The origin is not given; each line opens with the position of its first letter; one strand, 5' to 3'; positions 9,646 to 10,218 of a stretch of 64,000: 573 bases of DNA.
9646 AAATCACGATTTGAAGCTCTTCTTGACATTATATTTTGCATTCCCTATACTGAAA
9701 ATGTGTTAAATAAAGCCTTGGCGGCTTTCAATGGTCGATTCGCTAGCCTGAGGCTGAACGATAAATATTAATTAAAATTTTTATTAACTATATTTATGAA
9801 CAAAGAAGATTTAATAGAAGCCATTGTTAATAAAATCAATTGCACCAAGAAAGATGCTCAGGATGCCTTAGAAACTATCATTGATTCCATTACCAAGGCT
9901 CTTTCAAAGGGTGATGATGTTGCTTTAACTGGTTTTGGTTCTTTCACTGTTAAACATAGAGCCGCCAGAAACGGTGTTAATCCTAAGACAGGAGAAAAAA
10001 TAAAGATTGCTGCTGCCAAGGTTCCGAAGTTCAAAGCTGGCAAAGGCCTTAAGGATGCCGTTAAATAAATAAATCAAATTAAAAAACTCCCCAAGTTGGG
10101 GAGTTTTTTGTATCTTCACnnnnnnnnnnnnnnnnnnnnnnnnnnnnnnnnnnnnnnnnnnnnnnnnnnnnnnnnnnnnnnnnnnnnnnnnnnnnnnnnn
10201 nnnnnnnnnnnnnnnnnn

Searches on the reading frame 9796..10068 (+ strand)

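Call 40: search_protein_families(library=pfam, proteins=[window:9796-10068:+], max_evalue=0.01)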
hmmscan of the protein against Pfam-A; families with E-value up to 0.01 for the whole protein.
window:9796-10068:+ (90 aa): 5 families
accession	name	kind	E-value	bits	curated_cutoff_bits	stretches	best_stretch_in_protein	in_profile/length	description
PF00216.26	Bac_DNA_binding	-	2.9e-35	120.8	22.4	1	1-90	1-90/90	Bacterial DNA-binding protein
PF18291.6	HU-HIG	-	4.2e-08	33.7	26.2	1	2-90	33-119/125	HU domain fused to wHTH, Ig, or Glycine-rich motif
PF18175.6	HU-CCDC81_bac_2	-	0.00021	21.5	35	1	6-53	3-50/70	CCDC81-like prokaryotic HU domain 2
PF18289.6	HU-CCDC81_euk_2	-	0.00045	20.6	26.1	1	9-57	9-59/75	CCDC81 eukaryotic HU domain 2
PF14908.11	HU-CCDC81_euk_1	-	0.0085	16.6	26.1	1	17-58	20-57/89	CCDC81 eukaryotic HU domain 1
